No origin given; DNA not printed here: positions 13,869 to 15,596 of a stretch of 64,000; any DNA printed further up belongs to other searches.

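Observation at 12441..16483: Putative glycolipid operon: LpxH-like metallophosphoesterase, two tandem MGDG-synthase/UgtP-like GT28 paralogues and a small Cys/His protein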

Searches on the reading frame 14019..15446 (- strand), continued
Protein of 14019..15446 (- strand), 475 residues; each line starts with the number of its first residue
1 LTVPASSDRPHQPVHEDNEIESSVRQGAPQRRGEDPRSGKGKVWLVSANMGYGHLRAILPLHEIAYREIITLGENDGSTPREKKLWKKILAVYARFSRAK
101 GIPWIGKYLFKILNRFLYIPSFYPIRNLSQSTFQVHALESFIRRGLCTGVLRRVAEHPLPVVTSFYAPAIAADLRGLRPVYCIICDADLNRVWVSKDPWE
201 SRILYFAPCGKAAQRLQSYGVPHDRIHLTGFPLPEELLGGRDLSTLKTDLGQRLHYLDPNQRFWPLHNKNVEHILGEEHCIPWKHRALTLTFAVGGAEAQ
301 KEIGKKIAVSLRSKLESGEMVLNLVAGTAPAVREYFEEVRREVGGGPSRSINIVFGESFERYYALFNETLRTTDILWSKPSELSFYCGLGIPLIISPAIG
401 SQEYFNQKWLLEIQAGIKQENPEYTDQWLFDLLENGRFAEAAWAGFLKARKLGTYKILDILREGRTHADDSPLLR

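Call 29: search_protein_families(library=pfam, proteins=[L042:8562-9332:+, L033:3336-4124:+, L012:8630-9286:+, L019:4599-5876:-, L019:8470-9297:+, L044:7381-8730:+, L074:7322-8317:+, L067:7395-8432:+, L045:7445-8302:+, L020:7441-9090:+], max_evalue=0.01)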
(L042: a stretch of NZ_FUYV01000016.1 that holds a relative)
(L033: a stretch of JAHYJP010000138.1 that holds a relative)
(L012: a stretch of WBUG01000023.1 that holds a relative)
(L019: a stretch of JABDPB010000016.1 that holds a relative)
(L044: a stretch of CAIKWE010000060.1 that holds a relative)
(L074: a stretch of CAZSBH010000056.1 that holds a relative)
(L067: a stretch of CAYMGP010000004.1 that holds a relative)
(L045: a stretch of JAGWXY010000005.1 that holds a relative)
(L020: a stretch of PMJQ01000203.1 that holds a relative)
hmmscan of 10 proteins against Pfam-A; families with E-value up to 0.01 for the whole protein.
L042:8562-9332:+ (256 aa): 2 families
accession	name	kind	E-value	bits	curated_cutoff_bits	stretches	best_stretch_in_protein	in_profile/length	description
PF00149.33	Metallophos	-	5.2e-13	50.3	21.5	1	1-188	1-190/191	Calcineurin-like phosphoesterase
PF12850.12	Metallophos_2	-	1.3e-11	45.1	27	1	1-113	1-93/154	Calcineurin-like phosphoesterase superfamily domain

L033:3336-4124:+ (262 aa): 2 families
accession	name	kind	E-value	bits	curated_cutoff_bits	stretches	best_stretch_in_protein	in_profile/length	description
PF12850.12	Metallophos_2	-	4.2e-10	40.3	27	1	9-121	1-91/154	Calcineurin-like phosphoesterase superfamily domain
PF00149.33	Metallophos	-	1.6e-09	38.9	21.5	1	9-197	1-190/191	Calcineurin-like phosphoesterase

L012:8630-9286:+ (218 aa): 1 family
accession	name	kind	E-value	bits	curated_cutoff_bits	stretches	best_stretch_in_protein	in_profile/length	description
PF04379.20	DUF525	-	1.6e-32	112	27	1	115-198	4-87/87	ApaG domain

L019:4599-5876:- (425 aa): 2 families
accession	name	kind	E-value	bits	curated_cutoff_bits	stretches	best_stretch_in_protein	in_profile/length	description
PF07690.21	MFS_1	-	7.3e-53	180.1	33.4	2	52-356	3-314/347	Major Facilitator Superfamily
PF05977.19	MFS_3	-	5.5e-11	42.1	27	2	125-297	95-268/524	Transmembrane secretion effector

L019:8470-9297:+ (275 aa): 1 family
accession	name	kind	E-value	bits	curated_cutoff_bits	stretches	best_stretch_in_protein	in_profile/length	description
PF00756.26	Esterase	-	2.6e-28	99.9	22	1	44-241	1-214/251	Putative esterase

L044:7381-8730:+ (449 aa): 3 families
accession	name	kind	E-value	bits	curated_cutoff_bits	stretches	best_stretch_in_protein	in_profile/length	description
PF00884.28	Sulfatase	-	4.2e-50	171.2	25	1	36-332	1-300/301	Sulfatase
PF01663.27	Phosphodiest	-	1.3e-10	41.8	23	1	59-287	19-238/342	Type I phosphodiesterase / nucleotide pyrophosphatase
PF16347.10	SGSH_C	-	6.7e-08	33.3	29.3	1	289-362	9-81/154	N-sulphoglucosamine sulphohydrolase, C-terminal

L074:7322-8317:+ (331 aa): 1 family
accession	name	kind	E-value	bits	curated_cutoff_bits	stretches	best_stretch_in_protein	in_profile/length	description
PF03480.18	DctP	-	7.4e-38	130.9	23.4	1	29-303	2-277/286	Bacterial extracellular solute-binding protein, family 7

L067:7395-8432:+ (345 aa): 9 families
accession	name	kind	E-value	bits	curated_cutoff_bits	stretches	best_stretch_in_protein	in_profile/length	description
PF00248.27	Aldo_ket_red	-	9.8e-35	120.5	24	1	18-203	1-199/291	Aldo/keto reductase family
PF13534.11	Fer4_17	-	5.4e-09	36.9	22.2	1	261-324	1-60/61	4Fe-4S dicluster domain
PF13187.11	Fer4_9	-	3.2e-07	30.7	27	1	262-323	2-50/52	4Fe-4S dicluster domain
PF13183.11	Fer4_8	-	0.00026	21.9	27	1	261-323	4-67/68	4Fe-4S dicluster domain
PF12838.12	Fer4_7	-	0.0027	18.6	27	1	262-323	2-51/52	4Fe-4S dicluster domain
PF13518.12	HTH_28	-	0.0033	17.9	25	0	36-70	4-37/52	Helix-turn-helix domain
PF00037.32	Fer4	-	0.0034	17.6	21.1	1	308-323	6-21/24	4Fe-4S binding domain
PF12837.12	Fer4_6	-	0.005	17.2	25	1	307-323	6-22/24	4Fe-4S binding domain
PF12800.12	Fer4_4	-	0.0083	16.9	24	1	308-322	2-16/17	4Fe-4S binding domain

L045:7445-8302:+ (285 aa): 10 families
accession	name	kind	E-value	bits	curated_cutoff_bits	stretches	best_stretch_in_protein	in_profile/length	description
PF14559.12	TPR_19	-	1.5e-07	32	25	1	136-190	1-54/68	Tetratricopeptide repeat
PF13432.12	TPR_16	-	4.2e-07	30.7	32.7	1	132-188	3-58/65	Tetratricopeptide repeat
PF07719.23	TPR_2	-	6.2e-07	29.5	27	1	130-158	5-33/34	Tetratricopeptide repeat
PF13428.12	TPR_14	-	3.8e-05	24.4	23.5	1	127-160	2-35/44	Tetratricopeptide repeat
PF07721.20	TPR_4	-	0.00053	20.8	27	0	126-147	1-22/26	Tetratricopeptide repeat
PF00515.34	TPR_1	-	0.0014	18.8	27.8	0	128-158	3-33/34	Tetratricopeptide repeat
PF14561.12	TPR_20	-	0.0032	18.2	25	0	127-179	23-76/90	Tetratricopeptide repeat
PF13424.12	TPR_12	-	0.0046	17.5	30.1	0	127-155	46-74/77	Tetratricopeptide repeat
PF13431.12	TPR_17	-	0.0052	17.4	24.4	0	61-77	2-18/34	Tetratricopeptide repeat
PF13414.12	TPR_11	-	0.0055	16.8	26.8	0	62-75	18-31/42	TPR repeat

L020:7441-9090:+ (549 aa): 6 families
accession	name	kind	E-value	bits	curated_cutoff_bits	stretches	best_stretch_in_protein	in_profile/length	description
PF00069.31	Pkinase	-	3.9e-51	174.4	31.7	1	15-269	2-255/263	Protein kinase domain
PF07714.23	PK_Tyr_Ser-Thr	-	5.1e-41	141.1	23.1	1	17-267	4-250/258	Protein tyrosine and serine/threonine kinase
PF01636.29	APH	-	1.9e-10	41.3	23.2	1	108-167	137-199/239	Phosphotransferase enzyme family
PF17667.7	Pkinase_fungal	-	6.7e-09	35.4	24.1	1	118-207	286-381/387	Fungal protein kinase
PF03109.22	ABC1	-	1.3e-07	31.5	22.9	1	53-166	114-215/244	ABC1 atypical kinase-like domain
PF14326.11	DUF4384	-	1.5e-05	25.4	27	1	425-496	2-79/81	Domain of unknown function (DUF4384)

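Call 31: fold_search(model_id=the predicted structure, library=pdb)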
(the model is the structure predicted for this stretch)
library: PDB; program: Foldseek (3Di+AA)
matches with E <= 10: 1318; with E <= 0.001: 93
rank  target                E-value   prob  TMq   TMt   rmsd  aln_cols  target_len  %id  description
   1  4x1t                  1.3e-06  1.00  0.42  0.58   7.6       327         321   12  The crystal structure of Arabidopsis thaliana galactolipid synthase MGD1 in complex with UDP (released 2016-02-10)
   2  5enz_B                1.8e-06  1.00  0.47  0.56  12.8       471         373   12  S. aureus MnaA-UDP co-structure (released 2016-04-27)
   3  8b5q_B                2.6e-06  1.00  0.35  0.42   9.7       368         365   15  Crystal Structure of P. aeruginosa WaaG in complex with UMP (released 2023-10-04)
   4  3ot5_C                3.0e-06  1.00  0.45  0.54  14.5       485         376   14  2.2 Angstrom Resolution Crystal Structure of putative UDP-N-acetylglucosamine 2-epimerase from Listeria monocytogenes (released 2010-09-22)
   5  5lqd_B                3.6e-06  1.00  0.38  0.40  11.6       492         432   15  Trehalose-6-phosphate synthase, GDP-glucose-dependent OtsA (released 2016-12-07)
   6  3ot5_A                3.8e-06  1.00  0.43  0.52   9.0       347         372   16  2.2 Angstrom Resolution Crystal Structure of putative UDP-N-acetylglucosamine 2-epimerase from Listeria monocytogenes (released 2010-09-22)
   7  8b5q_A                4.0e-06  1.00  0.36  0.43   9.2       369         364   14  Crystal Structure of P. aeruginosa WaaG in complex with UMP (released 2023-10-04)
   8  5lqd_A                4.6e-06  1.00  0.38  0.39  12.9       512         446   15  Trehalose-6-phosphate synthase, GDP-glucose-dependent OtsA (released 2016-12-07)
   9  1v4v_A                4.8e-06  1.00  0.34  0.40   8.7       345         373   18  Crystal Structure Of UDP-N-Acetylglucosamine 2-Epimerase From Thermus Thermophilus HB8 (released 2003-12-02)
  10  7vyy_B                5.6e-06  1.00  0.45  0.58   6.7       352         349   14  The crystal structure of Non-hydrolyzing UDPGlcNAc 2-epimerase (released 2022-11-16)
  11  8b5s_B                5.6e-06  1.00  0.36  0.44   9.0       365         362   13  Crystal Structure of P. aeruginosa WaaG in complex with UDP-glucose (released 2023-10-04)
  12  5enz_A                5.9e-06  1.00  0.44  0.54   8.8       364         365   14  S. aureus MnaA-UDP co-structure (released 2016-04-27)
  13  7vyy_A                6.5e-06  1.00  0.43  0.54   9.2       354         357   14  The crystal structure of Non-hydrolyzing UDPGlcNAc 2-epimerase (released 2022-11-16)
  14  8b5s_A                6.8e-06  1.00  0.35  0.42  10.2       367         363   13  Crystal Structure of P. aeruginosa WaaG in complex with UDP-glucose (released 2023-10-04)
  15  1f6d_B                7.5e-06  1.00  0.42  0.50   9.6       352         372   14  THE STRUCTURE OF UDP-N-ACETYLGLUCOSAMINE 2-EPIMERASE FROM E. COLI. (released 2000-12-13)
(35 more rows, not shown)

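Call 75: search_protein_families(library=pfam, proteins=[L007:16-762:+, L007:1007-2170:+, L007:2128-2592:+, L007:2863-3537:+, L007:3808-4506:+, L007:4588-4932:+, L078:4884-5531:+, L008:2161-4113:+, L006:8674-9741:+], max_evalue=0.0001)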
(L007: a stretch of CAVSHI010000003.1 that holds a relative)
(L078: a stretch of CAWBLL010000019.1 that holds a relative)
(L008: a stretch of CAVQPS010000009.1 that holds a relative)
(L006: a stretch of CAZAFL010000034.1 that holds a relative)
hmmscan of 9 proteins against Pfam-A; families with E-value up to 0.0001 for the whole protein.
L007:16-762:+ (248 aa): 4 families
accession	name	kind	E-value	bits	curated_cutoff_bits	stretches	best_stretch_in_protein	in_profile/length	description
PF02518.31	HATPase_c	-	2e-32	112.4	26.4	1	138-247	1-108/111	Histidine kinase-, DNA gyrase B-, and HSP90-like ATPase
PF00512.31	HisKA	-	1.2e-16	60.9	26.9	1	26-92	2-66/66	His Kinase A (phospho-acceptor) domain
PF13589.12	HATPase_c_3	-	7.8e-06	26.4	25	1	143-216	3-77/137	Histidine kinase-, DNA gyrase B-, and HSP90-like ATPase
PF13581.12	HATPase_c_2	-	2.9e-05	24.5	27.4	1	150-226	39-112/127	Histidine kinase-like ATPase domain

L007:1007-2170:+ (387 aa): 10 families
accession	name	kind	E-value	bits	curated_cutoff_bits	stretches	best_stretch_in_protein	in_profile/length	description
PF03486.20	HI0933_like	-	2.1e-93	312.7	50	1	3-385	2-243/244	HI0933-like protein Rossmann domain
PF22780.1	HI0933_like_1st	-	9.1e-38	130.1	27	1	186-332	2-165/165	HI0933-like protein barrel and H2TH domain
PF01266.30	DAO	-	4.4e-13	49.9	27.9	1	3-101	1-92/353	FAD dependent oxidoreductase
PF13738.12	Pyr_redox_3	-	4.8e-11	42.9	30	0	5-41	1-37/305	Pyridine nucleotide-disulphide oxidoreductase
PF00890.30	FAD_binding_2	-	1.4e-10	41.4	20.4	1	3-49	1-47/414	FAD binding domain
PF07992.20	Pyr_redox_2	-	4.2e-09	36.7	26.1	1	3-158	2-109/291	Pyridine nucleotide-disulphide oxidoreductase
PF12831.13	FAD_oxidored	-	6e-09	36.1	27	1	3-137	1-120/416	FAD dependent oxidoreductase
PF01134.28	GIDA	-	4.1e-06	26.5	22.1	0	3-31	1-29/391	Glucose inhibited division protein A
PF13450.12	NAD_binding_8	-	7.3e-06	26.6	21.9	1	6-37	1-32/68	NAD(P)-binding Rossmann-like domain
PF01946.23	Thi4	-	3.4e-05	23.6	26.2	0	3-57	19-71/235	Thi4 family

L007:2128-2592:+ (154 aa): 1 family
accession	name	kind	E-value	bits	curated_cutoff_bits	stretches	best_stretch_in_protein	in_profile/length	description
PF04480.18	DUF559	-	2.3e-23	82.6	20.6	1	57-137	6-85/109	Protein of unknown function (DUF559)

L007:2863-3537:+ (224 aa): 1 family
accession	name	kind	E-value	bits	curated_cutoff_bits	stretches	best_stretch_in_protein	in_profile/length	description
PF03167.25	UDG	-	2.2e-07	31.5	24.3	1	9-150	7-102/141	Uracil DNA glycosylase superfamily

L007:3808-4506:+ (232 aa): 2 families
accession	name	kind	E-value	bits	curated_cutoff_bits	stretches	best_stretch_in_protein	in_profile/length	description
PF00072.30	Response_reg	-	1.5e-28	99.6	30.2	1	5-116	1-111/111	Response regulator receiver domain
PF00486.34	Trans_reg_C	-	1e-21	77.2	26.2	1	155-225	3-76/77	Transcriptional regulatory protein, C terminal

L007:4588-4932:+ (114 aa): 0 families

L078:4884-5531:+ (215 aa): 1 family
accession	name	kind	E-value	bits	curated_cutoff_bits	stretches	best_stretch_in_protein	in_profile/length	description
PF09335.16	VTT_dom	-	4.9e-05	24.2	33.9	0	51-179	3-121/123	VTT domain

L008:2161-4113:+ (650 aa): 1 family
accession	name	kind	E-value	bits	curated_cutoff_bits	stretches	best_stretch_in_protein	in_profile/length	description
PF00437.27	T2SSE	-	5.7e-107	358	24.9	1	256-644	6-369/370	Type II/IV secretion system protein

L006:8674-9741:+ (355 aa): 0 families

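Call 77: search_protein_representatives(alignment_id=A1)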
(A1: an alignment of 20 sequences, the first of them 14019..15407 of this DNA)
Query: 20 sequences, 443 profile positions. Proteins with E-value up to 0.001 (for the whole library): 887; up to 1e-10: 551; up to 1e-30: 297. The best 150 are listed.
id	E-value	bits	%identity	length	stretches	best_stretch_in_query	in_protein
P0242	1.2e-180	617.6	-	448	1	7-443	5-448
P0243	2.6e-176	603.3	-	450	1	9-443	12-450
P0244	2.6e-151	520.9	-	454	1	5-441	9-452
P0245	2.8e-148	510.9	-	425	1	7-431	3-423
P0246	1.9e-144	498.3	-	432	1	10-441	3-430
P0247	5.8e-143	493.4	-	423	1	19-434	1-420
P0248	7.4e-143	493.1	-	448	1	5-439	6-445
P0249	4.1e-142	490.6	-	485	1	5-443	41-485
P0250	2.6e-140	484.7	-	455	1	4-432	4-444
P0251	3.4e-140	484.3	-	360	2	5-193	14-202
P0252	1.5e-139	482.2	-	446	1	10-430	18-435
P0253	2.6e-139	481.4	-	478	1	6-432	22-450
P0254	8.0e-139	479.8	-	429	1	7-435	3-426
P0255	4.8e-138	477.2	-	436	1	6-429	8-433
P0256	1.1e-135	469.4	-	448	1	5-429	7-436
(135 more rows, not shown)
